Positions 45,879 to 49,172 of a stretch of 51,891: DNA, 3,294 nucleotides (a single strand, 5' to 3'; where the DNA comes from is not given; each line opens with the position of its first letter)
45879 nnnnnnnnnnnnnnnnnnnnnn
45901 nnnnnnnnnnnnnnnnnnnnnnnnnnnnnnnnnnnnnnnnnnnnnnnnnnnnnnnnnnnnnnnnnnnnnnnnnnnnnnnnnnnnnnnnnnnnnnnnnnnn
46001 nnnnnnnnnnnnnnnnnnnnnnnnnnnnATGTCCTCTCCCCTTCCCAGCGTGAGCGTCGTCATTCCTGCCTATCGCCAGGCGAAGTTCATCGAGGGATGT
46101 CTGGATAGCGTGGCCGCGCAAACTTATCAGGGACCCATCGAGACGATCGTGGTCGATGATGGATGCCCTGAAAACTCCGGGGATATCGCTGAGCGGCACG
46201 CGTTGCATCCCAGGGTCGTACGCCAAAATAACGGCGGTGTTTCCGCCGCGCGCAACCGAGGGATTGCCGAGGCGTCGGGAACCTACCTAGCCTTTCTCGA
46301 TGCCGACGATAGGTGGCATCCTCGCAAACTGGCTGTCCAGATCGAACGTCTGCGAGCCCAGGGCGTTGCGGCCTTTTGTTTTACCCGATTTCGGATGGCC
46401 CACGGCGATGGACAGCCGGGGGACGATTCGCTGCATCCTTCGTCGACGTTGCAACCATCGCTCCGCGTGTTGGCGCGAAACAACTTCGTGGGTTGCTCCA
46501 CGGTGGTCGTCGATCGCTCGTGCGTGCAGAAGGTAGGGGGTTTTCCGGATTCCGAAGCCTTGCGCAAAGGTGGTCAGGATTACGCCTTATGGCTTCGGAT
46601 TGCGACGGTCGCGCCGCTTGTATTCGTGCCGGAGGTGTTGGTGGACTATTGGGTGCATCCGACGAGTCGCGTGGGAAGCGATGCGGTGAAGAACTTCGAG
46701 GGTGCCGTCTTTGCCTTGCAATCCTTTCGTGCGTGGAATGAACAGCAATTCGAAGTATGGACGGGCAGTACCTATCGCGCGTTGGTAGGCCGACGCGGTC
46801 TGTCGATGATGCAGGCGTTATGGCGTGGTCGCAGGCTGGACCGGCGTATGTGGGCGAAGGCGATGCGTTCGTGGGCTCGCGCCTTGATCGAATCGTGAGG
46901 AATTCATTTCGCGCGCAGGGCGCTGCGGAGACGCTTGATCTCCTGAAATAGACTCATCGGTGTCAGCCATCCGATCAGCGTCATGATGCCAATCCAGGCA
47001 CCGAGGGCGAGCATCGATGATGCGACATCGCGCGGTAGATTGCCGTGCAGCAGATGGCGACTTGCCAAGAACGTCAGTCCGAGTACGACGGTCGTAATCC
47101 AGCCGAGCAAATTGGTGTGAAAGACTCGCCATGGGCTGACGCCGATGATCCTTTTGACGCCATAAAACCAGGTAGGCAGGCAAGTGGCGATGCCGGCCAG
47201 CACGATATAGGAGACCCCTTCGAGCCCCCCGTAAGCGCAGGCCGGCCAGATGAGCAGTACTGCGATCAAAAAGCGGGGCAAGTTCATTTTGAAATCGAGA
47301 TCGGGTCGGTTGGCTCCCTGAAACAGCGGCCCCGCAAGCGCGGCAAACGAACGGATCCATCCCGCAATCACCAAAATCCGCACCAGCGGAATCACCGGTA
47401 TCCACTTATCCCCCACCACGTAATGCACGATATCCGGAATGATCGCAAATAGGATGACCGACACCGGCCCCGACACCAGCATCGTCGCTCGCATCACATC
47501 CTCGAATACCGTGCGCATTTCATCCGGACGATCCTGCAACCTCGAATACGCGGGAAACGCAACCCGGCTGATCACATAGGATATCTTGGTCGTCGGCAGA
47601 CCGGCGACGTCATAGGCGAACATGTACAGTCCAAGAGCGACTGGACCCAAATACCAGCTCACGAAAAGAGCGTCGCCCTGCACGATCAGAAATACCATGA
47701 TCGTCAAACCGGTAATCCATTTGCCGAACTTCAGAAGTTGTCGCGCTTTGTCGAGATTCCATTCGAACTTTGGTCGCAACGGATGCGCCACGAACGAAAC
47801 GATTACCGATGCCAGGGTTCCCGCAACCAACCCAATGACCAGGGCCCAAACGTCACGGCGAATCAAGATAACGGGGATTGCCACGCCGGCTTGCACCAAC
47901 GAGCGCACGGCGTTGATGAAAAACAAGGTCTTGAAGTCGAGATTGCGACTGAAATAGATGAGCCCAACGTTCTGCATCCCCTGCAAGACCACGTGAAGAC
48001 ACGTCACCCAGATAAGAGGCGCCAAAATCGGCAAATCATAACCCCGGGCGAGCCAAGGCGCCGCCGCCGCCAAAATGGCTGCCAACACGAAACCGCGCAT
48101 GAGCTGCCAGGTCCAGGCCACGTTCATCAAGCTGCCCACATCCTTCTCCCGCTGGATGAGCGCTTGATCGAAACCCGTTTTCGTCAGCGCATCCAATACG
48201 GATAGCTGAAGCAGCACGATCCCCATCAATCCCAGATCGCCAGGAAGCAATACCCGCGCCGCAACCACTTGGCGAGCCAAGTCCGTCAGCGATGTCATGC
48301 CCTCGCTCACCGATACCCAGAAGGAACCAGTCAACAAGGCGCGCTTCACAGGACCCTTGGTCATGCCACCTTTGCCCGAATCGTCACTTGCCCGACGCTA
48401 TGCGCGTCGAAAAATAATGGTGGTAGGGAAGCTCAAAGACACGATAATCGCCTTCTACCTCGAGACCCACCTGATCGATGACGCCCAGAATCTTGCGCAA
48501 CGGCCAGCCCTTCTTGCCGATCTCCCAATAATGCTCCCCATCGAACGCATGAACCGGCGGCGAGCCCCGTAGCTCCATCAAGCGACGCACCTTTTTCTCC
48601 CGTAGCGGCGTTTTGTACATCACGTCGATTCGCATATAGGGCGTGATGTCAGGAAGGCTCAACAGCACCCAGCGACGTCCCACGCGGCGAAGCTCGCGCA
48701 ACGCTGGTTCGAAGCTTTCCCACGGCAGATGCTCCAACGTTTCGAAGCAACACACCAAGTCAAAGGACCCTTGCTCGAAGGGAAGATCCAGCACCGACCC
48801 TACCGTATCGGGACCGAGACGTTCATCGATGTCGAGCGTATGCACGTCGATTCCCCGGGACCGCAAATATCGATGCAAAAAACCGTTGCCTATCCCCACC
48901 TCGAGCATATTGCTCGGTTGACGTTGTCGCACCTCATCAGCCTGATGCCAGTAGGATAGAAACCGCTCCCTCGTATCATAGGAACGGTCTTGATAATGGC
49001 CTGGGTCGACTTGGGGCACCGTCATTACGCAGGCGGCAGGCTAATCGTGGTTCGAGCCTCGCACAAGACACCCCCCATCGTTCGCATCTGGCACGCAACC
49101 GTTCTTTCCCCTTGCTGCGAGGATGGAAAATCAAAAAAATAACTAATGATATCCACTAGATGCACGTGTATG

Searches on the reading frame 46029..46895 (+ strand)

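Call 73: search_protein_families(library=pfam, proteins=[window:46029-46895:+], max_evalue=0.00001)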
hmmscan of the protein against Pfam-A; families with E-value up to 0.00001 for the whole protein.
window:46029-46895:+ (289 aa): 3 families
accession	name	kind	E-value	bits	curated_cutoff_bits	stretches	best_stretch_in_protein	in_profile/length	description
PF00535.33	Glycos_transf_2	-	3e-30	105.8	23.3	1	9-132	1-127/168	Glycosyl transferase family 2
PF13641.12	Glyco_tranf_2_3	-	1.1e-13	52.2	27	1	6-192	1-195/230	Glycosyltransferase like family 2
PF10111.15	Glyco_tranf_2_2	-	9.8e-13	48.7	27.3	1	9-212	1-220/276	Glycosyltransferase like family 2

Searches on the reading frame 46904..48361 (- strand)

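Call 73: search_protein_families(library=pfam, proteins=[window:46904-48361:-], max_evalue=0.00001)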
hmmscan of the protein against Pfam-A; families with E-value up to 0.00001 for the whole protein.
window:46904-48361:- (485 aa): 2 families
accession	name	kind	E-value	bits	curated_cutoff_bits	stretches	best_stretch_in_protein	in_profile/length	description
PF13440.11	Polysacc_synt_3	-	9.8e-72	242.1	23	1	34-325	2-293/293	Polysaccharide biosynthesis protein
PF01943.22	Polysacc_synt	-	1.2e-24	87.7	28.2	1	10-276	2-274/274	Polysaccharide biosynthesis protein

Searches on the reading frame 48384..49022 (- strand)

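Call 73: search_protein_families(library=pfam, proteins=[window:48384-49022:-], max_evalue=0.00001)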
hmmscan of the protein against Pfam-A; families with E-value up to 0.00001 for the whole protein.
window:48384-49022:- (212 aa): 3 families
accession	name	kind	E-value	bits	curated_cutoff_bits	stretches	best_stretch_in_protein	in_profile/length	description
PF08241.18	Methyltransf_11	-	3.3e-13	50.5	21.2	1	40-116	1-88/95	Methyltransferase domain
PF13649.12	Methyltransf_25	-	1.1e-10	42.5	27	1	74-114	52-92/97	Methyltransferase domain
PF13489.12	Methyltransf_23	-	2.8e-08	34.1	27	1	32-128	19-123/164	Methyltransferase domain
